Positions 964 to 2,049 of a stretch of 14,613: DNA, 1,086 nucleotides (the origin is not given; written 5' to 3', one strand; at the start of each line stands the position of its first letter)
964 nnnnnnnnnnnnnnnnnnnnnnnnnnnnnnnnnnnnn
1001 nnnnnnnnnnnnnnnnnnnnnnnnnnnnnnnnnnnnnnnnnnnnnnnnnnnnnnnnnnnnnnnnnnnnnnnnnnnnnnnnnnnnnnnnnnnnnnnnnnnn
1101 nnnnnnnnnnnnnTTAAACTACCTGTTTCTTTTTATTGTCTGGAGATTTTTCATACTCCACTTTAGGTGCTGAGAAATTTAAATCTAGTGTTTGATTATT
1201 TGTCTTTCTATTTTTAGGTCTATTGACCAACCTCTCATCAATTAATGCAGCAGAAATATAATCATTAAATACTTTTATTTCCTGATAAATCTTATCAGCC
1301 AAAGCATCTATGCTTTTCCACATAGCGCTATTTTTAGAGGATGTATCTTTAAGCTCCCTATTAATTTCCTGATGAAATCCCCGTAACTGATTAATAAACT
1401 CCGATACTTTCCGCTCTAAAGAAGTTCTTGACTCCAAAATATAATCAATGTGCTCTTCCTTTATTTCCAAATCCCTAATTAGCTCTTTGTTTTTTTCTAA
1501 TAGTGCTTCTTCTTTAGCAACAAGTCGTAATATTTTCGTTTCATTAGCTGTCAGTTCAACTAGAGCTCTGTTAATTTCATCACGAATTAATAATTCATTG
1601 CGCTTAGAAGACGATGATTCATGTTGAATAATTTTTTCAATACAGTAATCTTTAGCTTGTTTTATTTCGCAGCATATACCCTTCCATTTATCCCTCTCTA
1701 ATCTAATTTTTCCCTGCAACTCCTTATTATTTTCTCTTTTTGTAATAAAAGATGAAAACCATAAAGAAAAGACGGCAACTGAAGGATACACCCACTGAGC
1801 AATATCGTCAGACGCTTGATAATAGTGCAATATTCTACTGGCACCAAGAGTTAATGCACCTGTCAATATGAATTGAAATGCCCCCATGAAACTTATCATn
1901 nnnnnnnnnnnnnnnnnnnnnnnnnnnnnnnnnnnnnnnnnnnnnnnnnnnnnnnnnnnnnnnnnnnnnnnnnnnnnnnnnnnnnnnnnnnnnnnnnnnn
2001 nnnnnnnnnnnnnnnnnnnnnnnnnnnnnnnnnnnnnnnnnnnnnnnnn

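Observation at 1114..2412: Second AT-rich two-gene cassette (soluble protein + 2-TM coiled-coil protein) replacing ren/nin downstream of P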

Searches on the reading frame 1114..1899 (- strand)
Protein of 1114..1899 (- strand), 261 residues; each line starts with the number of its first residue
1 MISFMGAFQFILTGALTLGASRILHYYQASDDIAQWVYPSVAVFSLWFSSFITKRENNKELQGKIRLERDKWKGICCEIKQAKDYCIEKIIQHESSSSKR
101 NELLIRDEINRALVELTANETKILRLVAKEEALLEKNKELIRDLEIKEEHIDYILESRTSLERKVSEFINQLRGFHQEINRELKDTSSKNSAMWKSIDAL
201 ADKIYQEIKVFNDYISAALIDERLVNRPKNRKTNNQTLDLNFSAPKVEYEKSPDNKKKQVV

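Call 6: search_protein_families(library=pfam, proteins=[window:1114-1899:-], max_evalue=1)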
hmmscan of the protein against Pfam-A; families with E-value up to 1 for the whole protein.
window:1114-1899:- (261 aa): 3 families
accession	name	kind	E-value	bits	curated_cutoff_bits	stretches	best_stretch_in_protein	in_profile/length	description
PF06100.17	MCRA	-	0.00055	19.4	23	1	140-243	20-124/495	MCRA family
PF06103.16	DUF948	-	0.048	14.3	37.2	0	121-167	40-86/89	Bacterial protein of unknown function (DUF948)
PF12670.12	DUF3792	-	0.18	12.4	31.3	1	8-58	11-61/115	Protein of unknown function (DUF3792)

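Call 8: search_protein_families(library=padloc, proteins=[window:1114-1899:-], max_evalue=1)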
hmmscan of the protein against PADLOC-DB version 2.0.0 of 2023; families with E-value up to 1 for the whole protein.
window:1114-1899:- (261 aa): 2 families
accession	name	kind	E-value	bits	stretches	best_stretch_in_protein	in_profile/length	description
PDLC00605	ZorA1|ZorA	-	0.025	10.9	1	107-209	585-688/700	MotA/ExbB/TolQ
PDLC00006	DruC1|DruC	-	0.098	9.1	1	107-207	175-278/626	Unknown function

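Call 9: search_protein_families(library=phrogs, proteins=[window:1114-1899:-], max_evalue=1)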
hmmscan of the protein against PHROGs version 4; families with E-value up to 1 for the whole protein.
window:1114-1899:- (261 aa): 2 families
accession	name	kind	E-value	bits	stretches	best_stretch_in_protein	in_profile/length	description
phrog_496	-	tail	0.12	11.9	1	127-210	376-464/769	tail fiber protein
phrog_16699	-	unknown function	0.34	12.3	1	10-49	54-93/131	-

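Call 12: find_homologous_proteins(query=window:1114-1899:-, max_evalue=0.01)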
Query window:1114-1899:- (261 aa): 6 proteins with E <= 0.01 among 858 candidates.
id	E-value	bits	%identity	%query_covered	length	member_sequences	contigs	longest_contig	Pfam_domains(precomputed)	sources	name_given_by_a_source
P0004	6.5e-164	561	100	100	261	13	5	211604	-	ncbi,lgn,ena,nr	ncbi:TPA: hypothetical protein SIJ95_001562 [Escherichia coli]|nr:hypothetical protein [Escherichia 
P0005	2.4e-111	389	70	100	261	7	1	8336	-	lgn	-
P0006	7.5e-83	296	57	94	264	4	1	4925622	-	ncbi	-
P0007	3.0e-76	274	57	97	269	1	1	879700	-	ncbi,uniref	ncbi:hypothetical protein [Pectobacterium actinidiae]|uniref:hypothetical protein n=1 Tax=Pectobacte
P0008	8.5e-63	230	52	86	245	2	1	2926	-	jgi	-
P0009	2.5e-53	199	45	98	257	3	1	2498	-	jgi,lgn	-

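Call 14: find_encoding_contigs(protein=P0007, flank=10000, max_places=3)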
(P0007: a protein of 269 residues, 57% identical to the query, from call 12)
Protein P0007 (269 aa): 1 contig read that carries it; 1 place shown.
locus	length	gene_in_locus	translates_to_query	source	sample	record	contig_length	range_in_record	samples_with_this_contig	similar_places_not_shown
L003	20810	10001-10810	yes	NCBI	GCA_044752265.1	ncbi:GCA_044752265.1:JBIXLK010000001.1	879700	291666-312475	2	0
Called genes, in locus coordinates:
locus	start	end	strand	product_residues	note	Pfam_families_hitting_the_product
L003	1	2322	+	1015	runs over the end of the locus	PF04879:Molybdop_Fe4S4, PF00384:Molybdopterin, PF01568:Molydop_binding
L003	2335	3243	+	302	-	PF13534:Fer4_17 (faint), PF25160:LdpA_Fe-S-bd (faint), PF12838:Fer4_7, PF13237:Fer4_10, PF13247:Fer4_11, PF14697:Fer4_21 (weak), PF12838:Fer4_7 (weak), PF09163:Form-deh_trans, +4 more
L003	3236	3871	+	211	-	PF01292:Ni_hydr_CYTB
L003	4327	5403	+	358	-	PF00532:Peripla_BP_1 (weak), PF13407:Peripla_BP_4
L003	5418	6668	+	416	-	PF08309:LVIVD (faint)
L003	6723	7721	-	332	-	PF10282:Lactonase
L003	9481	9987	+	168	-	-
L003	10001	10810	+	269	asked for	-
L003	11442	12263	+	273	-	PF08282:Hydrolase_3, PF12710:HAD (faint), PF00702:Hydrolase (weak), PF05116:S6PP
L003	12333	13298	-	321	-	PF02685:Glucokinase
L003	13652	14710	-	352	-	PF00005:ABC_tran, PF03459:TOBE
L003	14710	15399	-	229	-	PF00528:BPD_transp_1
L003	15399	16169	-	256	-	PF13531:SBP_bac_11, PF01547:SBP_bac_1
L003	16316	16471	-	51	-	PF10766:AcrZ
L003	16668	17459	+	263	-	PF00126:HTH_1 (weak), PF03459:TOBE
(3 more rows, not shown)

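Call 16: find_encoding_contigs(protein=P0009, flank=10000, max_places=3)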
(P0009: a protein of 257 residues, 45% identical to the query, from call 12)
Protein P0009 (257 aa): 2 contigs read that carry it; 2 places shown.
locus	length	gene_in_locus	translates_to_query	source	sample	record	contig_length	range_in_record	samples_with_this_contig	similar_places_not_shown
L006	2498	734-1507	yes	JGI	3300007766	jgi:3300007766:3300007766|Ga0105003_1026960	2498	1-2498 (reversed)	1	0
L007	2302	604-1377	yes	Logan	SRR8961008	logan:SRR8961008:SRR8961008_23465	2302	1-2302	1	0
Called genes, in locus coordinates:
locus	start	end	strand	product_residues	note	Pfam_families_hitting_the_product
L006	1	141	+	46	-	?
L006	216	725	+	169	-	-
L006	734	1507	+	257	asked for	-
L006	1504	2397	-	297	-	PF03090:Replicase, PF08708:PriCT_1 (weak)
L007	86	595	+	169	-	-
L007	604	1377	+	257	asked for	-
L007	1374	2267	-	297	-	PF03090:Replicase, PF08708:PriCT_1 (weak)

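Call 17: find_encoding_contigs(protein=P0008, flank=10000, max_places=3)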
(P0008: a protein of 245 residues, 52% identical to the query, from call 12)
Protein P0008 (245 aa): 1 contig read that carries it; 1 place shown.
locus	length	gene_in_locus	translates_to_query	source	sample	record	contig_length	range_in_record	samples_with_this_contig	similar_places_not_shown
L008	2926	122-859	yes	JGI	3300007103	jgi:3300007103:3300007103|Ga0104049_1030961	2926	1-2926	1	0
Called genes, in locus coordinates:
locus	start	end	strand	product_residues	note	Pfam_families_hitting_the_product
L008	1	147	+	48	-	?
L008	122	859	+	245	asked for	-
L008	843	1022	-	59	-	-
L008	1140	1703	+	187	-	PF27200:YjaZ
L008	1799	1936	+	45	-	-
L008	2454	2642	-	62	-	-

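Call 18: find_encoding_contigs(protein=P0005, flank=10000, max_places=3)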
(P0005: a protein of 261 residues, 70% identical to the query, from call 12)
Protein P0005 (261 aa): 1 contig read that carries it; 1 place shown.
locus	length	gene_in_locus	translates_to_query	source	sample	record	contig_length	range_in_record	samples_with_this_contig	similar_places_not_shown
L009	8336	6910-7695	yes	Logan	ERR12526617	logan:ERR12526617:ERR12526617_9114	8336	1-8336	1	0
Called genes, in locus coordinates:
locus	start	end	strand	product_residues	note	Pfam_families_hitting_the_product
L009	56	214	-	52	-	PF27493:YdaE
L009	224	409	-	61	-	PF07358:DUF1482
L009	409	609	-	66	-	-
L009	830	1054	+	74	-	-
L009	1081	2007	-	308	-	-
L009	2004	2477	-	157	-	PF22014:DUF6932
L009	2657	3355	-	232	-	PF13560:HTH_31 (weak), PF01381:HTH_3 (weak), PF00717:Peptidase_S24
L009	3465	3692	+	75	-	PF15943:YdaS_toxin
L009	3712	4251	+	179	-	PF06254:YdaT_toxin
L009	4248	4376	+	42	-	-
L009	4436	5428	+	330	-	PF04492:Phage_rep_O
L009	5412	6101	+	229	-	PF06992:Phage_lambda_P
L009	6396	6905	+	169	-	-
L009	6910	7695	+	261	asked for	-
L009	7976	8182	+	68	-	-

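Call 31: search_solved_structures(query=A4, max_evalue=10)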
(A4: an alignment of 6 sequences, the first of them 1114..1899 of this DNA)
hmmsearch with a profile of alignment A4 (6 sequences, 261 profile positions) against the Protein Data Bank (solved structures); distinct sequences matched with E-value up to 10: 12.
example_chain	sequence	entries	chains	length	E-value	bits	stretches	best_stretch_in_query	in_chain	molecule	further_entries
3m9b_A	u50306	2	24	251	0.096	15.6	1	94-150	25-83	Proteasome-associated ATPase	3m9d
4kps_B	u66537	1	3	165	0.17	14.8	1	93-201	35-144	Hemagglutinin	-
6r17_A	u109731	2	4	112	0.2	14.6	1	128-174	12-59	Synaptonemal complex central element protein 2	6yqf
4x51_A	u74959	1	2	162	0.24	14.3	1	130-220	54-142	Interleukin-10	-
6sj6_9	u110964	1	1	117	0.33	13.8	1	131-204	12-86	Ribosomal silencing factor RsfS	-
6sj5_A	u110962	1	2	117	0.33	13.8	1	131-204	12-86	Ribosomal silencing factor RsfS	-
6htq_t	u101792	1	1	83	0.41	13.5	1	93-165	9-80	30S ribosomal protein S20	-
3j9w_AT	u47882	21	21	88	0.43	13.4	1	93-166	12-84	30S ribosomal protein bS20 | 30S ribosomal protein S20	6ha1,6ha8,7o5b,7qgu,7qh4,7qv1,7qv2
5njt_T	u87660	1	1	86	0.44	13.4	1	93-166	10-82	30S ribosomal protein S20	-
7ljf_A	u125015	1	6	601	0.53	13.2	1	94-150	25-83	AAA ATPase forming ring-shaped complexes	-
7px9_A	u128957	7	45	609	0.54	13.1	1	94-150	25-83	AAA ATPase forming ring-shaped complexes | Proteasome-associated ATPase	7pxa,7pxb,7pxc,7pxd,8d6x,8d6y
5j10_A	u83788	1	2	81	1.6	11.6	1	121-186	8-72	peptide design 2L4HC2_24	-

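Call 39: predict_structure(alignment_id=A4)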
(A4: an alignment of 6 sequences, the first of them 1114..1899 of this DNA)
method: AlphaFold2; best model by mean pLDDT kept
length: 261 residues; sequences in the alignment: 6
mean_pLDDT: 63.5   pTM: 0.26
mean pLDDT of the five models: 63.5, 62.3, 60.3, 54.0, 54.0
residues with pLDDT >= 90: 0; 70-90: 89; 50-70: 125; < 50: 47
segments of 3 or more residues with pLDDT < 50: 217-261
pLDDT, mean of each block of 10 residues (from residue 1): 66 77 78 70 71 72 78 73 72 57 65 65 73 79 71 65 68 66 56 58 59 50 42 43 40 39 33
secondary structure, 60 per line:
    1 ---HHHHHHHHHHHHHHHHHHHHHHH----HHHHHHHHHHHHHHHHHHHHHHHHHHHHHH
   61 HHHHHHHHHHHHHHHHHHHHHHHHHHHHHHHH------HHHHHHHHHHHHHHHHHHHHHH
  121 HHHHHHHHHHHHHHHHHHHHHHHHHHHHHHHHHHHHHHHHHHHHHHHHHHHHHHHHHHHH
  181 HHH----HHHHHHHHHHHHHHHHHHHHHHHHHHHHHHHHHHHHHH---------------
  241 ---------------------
elements in order: H4-26 H31-92 H99-183 H188-225

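Call 52: find_related_loci(query=A4, collection=genome_contigs, flank=8000)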
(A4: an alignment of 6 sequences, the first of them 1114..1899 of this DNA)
Query A4 (261 aa) in genome_contigs; peptide patterns used: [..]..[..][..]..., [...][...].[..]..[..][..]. (x = any residue, [..] = any of these).
102 stretches matched a pattern, but none encodes a relative of the query by tblastn (E <= 1e-3).

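Call 53: find_related_loci(query=A4, collection=viral_contigs, flank=8000)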
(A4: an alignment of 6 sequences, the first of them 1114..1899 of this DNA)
Query A4 (261 aa) in viral_contigs; peptide patterns used: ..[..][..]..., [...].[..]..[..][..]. (x = any residue, [..] = any of these).
63 stretches matched a pattern; 2 encode a relative of the query (tblastn E <= 1e-3); 2 distinct loci.
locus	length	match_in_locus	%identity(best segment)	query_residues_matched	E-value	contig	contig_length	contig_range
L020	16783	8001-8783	72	1-261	1e-126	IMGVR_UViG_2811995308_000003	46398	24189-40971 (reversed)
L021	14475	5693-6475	72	1-261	1e-126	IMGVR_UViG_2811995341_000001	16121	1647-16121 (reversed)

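Call 54: search_dna_similar(query=window:1114-1899:-, collection=plasmids, mode=protein, max_evalue=0.001)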
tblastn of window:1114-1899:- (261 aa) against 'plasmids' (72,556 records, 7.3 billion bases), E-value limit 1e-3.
No match.

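Call 55: search_dna_similar(query=window:1114-1899:-, collection=phages, mode=protein, max_evalue=0.001)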
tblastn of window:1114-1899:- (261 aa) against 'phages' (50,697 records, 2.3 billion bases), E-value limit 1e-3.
No match.

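Call 57: search_protein_families(library=ncbifam, proteins=[window:1114-1899:-], max_evalue=1)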
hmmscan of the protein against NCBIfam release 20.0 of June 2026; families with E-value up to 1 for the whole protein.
window:1114-1899:- (261 aa): 2 families
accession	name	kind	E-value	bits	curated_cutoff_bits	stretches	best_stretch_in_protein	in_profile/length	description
TIGR04086.1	TIGR04086_membr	hypoth_equivalog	0.023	14.8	30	1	8-58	9-59/115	TIGR04086 family membrane protein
TIGR02937.1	sigma70-ECF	superfamily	0.98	9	42.9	1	88-155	92-154/165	sigma-70 family RNA polymerase sigma factor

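Call 68: search_protein_families(library=padloc, proteins=[L009:1081-2007:-, L009:2004-2477:-], max_evalue=0.001)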
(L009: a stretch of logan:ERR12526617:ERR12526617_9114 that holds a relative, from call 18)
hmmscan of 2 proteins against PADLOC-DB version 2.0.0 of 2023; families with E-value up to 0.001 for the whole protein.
L009:1081-2007:- (308 aa): 8 families
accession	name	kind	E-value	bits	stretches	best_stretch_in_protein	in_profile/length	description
PDLC04749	PDC-M63B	-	6.7e-45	151.5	1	23-300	21-298/309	-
PDLC04751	PDC-M63B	-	5.6e-39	132.5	1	25-299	24-298/307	-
PDLC04747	PDC-M63B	-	9.6e-37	124.9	1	14-296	16-297/309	-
PDLC04750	PDC-M63B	-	2.2e-24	84.3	1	35-283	40-288/313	-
PDLC04746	PDC-M63B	-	1.5e-22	78.3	1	21-293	18-291/306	-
PDLC04748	PDC-M63B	-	8.9e-22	75.4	1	24-307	25-309/326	-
PDLC04574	PDC-M32A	-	3.1e-05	21.1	1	62-146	6-91/376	-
PDLC04307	PDC-M02B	-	0.00062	16.9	0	6-119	42-153/373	-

L009:2004-2477:- (157 aa): 2 families
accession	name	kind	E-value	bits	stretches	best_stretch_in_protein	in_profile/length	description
PDLC04744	PDC-M63A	-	1.3e-44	149.8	1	1-156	1-148/152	-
PDLC04745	PDC-M63A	-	5.1e-16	57.4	1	28-155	4-123/133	-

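Call 80: search_protein_families(library=pfam, alignment_id=A2, max_evalue=1)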
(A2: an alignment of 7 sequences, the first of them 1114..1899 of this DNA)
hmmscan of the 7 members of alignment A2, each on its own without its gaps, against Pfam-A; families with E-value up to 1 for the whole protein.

A. member 1, window:1114-1899:- (261 aa): 3 families
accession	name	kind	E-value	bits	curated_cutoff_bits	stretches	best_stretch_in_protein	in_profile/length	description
PF06100.17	MCRA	-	0.00055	19.4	23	1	140-243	20-124/495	MCRA family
PF06103.16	DUF948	-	0.048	14.3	37.2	0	121-167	40-86/89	Bacterial protein of unknown function (DUF948)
PF12670.12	DUF3792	-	0.18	12.4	31.3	1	8-58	11-61/115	Protein of unknown function (DUF3792)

B. families by the number of members that match (of 7 scanned): 30 families (the first 25 are shown)
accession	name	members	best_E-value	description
PF25443.1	ANG-1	3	0.00061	ANG-1-like domain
PF04977.20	DivIC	3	0.014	Septum formation initiator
PF04513.17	Baculo_PEP_C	3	0.098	Baculovirus polyhedron envelope protein, PEP, C terminus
PF16043.11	DUF4795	2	0.036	Domain of unknown function (DUF4795)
PF06103.16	DUF948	2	0.048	Bacterial protein of unknown function (DUF948)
PF09789.14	CC149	2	0.048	Coiled-coil domain-containing protein 149-A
PF18665.6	TetR_C_37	2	0.19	Tetracyclin repressor-like, C-terminal domain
PF06005.17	ZapB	2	0.39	Cell division protein ZapB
PF06100.17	MCRA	1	0.00055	MCRA family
PF10211.14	Ax_dynein_light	1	0.024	Axonemal dynein light chain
PF18159.6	S_4TM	1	0.07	SMODS-associating 4TM effector domain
PF15739.10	TSNAXIP1_N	1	0.075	Translin-associated factor X-interacting N-terminus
PF10018.14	Med4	1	0.077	Vitamin-D-receptor interacting Mediator subunit 4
PF10805.13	DUF2730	1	0.081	Protein of unknown function (DUF2730)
PF21698.3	Spo16_C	1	0.11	Spo16 protein, C-terminal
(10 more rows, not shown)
